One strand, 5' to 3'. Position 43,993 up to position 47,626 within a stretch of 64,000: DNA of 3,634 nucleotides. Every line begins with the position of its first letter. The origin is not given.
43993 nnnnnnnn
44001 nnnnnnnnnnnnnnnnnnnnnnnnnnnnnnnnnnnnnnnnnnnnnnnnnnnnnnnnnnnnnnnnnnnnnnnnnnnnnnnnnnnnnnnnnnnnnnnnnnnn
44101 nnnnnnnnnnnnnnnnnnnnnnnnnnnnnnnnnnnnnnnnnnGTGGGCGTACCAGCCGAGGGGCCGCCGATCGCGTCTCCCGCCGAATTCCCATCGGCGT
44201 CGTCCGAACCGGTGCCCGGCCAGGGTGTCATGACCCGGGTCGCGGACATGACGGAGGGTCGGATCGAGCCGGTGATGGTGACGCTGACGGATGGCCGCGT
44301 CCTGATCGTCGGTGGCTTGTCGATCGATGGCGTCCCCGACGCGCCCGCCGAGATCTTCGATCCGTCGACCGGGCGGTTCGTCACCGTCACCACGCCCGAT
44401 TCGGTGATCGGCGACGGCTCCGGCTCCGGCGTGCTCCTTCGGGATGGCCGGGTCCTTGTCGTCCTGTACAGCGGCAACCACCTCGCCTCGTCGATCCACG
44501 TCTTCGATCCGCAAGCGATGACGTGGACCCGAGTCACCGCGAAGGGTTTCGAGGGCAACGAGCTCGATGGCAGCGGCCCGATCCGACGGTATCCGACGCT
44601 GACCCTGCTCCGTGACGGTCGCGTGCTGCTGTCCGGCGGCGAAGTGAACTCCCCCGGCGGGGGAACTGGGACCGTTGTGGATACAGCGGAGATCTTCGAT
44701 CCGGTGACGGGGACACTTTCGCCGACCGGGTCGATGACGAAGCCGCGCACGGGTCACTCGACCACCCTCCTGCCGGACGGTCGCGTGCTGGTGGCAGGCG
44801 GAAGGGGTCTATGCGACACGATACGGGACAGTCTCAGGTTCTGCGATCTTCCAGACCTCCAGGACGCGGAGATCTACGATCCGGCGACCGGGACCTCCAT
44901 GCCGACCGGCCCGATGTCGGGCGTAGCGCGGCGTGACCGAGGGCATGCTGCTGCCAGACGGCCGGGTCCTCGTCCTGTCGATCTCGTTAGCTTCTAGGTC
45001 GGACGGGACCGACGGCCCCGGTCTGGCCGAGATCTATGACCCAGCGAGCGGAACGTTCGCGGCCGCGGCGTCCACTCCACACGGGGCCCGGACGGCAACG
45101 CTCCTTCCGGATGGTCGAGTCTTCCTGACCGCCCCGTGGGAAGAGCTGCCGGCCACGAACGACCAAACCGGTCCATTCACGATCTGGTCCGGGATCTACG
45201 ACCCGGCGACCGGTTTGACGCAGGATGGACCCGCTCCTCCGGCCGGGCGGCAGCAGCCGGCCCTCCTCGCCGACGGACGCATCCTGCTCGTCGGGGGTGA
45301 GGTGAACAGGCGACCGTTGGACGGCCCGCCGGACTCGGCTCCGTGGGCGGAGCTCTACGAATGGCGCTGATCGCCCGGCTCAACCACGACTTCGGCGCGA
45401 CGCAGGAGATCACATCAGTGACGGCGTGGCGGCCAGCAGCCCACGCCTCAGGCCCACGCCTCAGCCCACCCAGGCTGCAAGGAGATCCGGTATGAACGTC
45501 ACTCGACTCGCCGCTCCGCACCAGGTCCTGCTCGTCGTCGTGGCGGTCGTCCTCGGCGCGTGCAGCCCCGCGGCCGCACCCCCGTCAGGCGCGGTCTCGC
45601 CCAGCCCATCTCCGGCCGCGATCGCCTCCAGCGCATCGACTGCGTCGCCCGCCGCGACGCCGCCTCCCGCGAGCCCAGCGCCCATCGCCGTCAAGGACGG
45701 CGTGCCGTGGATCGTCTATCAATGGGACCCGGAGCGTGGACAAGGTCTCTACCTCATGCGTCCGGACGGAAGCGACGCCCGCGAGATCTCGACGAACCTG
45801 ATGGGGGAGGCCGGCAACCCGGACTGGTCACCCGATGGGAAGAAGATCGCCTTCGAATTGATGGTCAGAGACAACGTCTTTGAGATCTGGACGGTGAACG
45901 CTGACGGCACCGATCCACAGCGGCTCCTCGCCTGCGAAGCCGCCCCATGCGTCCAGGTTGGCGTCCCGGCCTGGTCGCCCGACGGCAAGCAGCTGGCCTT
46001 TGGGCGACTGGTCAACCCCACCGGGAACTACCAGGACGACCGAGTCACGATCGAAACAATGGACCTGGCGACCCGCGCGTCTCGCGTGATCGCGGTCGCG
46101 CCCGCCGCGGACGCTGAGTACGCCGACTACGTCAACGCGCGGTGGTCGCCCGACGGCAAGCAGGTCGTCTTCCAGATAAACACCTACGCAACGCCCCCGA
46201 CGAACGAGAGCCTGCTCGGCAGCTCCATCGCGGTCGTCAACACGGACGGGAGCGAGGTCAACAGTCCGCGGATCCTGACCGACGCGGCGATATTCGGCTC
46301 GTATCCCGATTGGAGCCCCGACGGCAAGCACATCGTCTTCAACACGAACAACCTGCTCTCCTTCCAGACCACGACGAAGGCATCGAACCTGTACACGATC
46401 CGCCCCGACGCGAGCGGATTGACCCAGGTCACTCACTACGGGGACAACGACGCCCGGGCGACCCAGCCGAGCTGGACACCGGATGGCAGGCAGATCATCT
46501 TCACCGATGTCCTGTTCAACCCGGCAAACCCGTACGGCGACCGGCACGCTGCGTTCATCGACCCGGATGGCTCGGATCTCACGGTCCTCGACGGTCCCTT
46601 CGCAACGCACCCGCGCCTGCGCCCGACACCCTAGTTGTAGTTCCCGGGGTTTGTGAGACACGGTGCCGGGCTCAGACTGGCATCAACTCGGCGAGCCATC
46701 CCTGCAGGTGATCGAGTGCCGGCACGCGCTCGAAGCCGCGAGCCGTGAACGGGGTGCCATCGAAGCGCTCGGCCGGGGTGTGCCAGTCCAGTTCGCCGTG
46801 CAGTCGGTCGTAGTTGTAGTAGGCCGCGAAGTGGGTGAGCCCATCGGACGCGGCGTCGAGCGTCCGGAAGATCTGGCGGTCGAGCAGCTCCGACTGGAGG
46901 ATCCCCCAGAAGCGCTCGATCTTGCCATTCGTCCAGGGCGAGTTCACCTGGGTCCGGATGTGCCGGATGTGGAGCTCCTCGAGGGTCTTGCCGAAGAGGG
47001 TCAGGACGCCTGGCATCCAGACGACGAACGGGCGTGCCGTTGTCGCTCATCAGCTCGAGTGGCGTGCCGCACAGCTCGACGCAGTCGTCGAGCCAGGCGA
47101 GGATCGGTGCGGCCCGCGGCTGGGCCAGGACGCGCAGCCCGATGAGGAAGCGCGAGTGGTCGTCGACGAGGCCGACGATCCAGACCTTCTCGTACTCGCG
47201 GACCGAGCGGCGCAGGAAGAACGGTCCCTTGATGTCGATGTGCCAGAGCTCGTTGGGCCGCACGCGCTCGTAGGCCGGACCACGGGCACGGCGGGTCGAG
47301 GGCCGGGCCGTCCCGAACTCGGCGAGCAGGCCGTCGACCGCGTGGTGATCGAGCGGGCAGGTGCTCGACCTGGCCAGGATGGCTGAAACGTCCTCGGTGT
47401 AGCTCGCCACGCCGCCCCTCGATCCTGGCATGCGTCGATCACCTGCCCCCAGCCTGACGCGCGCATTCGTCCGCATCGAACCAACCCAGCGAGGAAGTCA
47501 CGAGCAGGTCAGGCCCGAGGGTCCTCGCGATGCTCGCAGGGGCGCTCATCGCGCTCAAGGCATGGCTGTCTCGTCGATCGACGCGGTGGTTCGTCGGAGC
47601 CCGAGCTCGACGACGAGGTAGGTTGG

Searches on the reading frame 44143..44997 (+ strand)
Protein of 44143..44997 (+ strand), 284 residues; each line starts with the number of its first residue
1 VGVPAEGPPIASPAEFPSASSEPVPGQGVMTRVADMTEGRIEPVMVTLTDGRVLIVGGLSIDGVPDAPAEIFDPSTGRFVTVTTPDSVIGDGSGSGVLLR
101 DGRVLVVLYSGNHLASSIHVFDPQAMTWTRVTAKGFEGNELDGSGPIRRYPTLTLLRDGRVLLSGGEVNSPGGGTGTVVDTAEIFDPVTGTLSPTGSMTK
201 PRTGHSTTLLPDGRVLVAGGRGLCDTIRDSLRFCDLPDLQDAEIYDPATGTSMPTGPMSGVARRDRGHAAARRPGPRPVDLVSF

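Call 52: search_protein_families(library=pfam, proteins=[window:44143-44997:+], max_evalue=0.001)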
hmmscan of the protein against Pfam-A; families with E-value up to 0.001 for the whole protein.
window:44143-44997:+ (284 aa): 7 families
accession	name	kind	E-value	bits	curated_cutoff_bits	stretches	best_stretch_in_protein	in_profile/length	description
PF13964.12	Kelch_6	-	4.7e-18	64.9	25.3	1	148-202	2-50/50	Kelch motif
PF13418.12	Kelch_4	-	1.9e-14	53.7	21.6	0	201-225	1-25/49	Galactose oxidase, central domain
PF24681.1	Kelch_KLHDC2_KLHL20_DRC7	-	1e-11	45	50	1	45-136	108-199/221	KLHDC2/KLHL20/DRC7 Kelch-repeats domain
PF07646.21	Kelch_2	-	3.6e-11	42.9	21.3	0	111-134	24-47/48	Kelch motif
PF01344.31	Kelch_1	-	3.7e-10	39.6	20.1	0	158-191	11-38/46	Kelch motif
PF13415.12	Kelch_3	-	1.2e-08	35.3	22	0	159-209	2-47/48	Galactose oxidase, central domain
PF25210.1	Kelch_FKB95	-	0.00049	20.3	70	0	35-131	75-165/268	FKB95, Kelch-repeats domain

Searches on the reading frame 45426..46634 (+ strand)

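Call 52: search_protein_families(library=pfam, proteins=[window:45426-46634:+], max_evalue=0.001)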
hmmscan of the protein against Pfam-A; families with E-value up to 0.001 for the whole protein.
window:45426-46634:+ (402 aa): 3 families
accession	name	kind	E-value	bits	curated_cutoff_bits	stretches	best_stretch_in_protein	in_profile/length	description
PF07676.18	PD40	-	6.8e-24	83.7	20.9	1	127-155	9-37/38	WD40-like Beta Propeller Repeat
PF00930.27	DPPIV_N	-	8.3e-07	28.5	22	0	297-360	1-60/354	Dipeptidyl peptidase IV (DPP IV) N-terminal region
PF25174.1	Beta-prop_THOC3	-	6.2e-05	22.6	305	0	124-193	86-147/272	THOC3 beta-propeller domain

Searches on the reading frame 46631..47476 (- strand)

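Call 52: search_protein_families(library=pfam, proteins=[window:46631-47476:-], max_evalue=0.001)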
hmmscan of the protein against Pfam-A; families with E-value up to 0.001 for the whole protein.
window:46631-47476:- (281 aa): 2 families
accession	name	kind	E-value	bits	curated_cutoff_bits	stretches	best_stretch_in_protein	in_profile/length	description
PF00665.32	rve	-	1.7e-07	31.8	32.6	1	73-150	3-78/102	Integrase core domain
PF24764.1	rva_4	-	3.8e-05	23.9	26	1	69-148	2-74/194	Integrase core domain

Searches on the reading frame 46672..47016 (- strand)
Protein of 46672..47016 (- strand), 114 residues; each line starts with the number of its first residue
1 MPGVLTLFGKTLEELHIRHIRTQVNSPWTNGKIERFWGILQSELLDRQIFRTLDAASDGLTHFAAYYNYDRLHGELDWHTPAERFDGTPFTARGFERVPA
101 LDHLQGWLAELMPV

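Call 52: search_protein_families(library=pfam, proteins=[window:46672-47016:-], max_evalue=0.001)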
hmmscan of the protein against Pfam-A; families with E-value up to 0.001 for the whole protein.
window:46672-47016:- (114 aa): 2 families
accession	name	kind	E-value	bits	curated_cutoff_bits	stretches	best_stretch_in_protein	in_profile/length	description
PF13683.12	rve_3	-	1.2e-16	60.6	26.5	1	16-81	2-67/67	Integrase core domain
PF13333.12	rve_2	-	8.6e-07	29.5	22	1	34-83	1-50/56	Integrase core domain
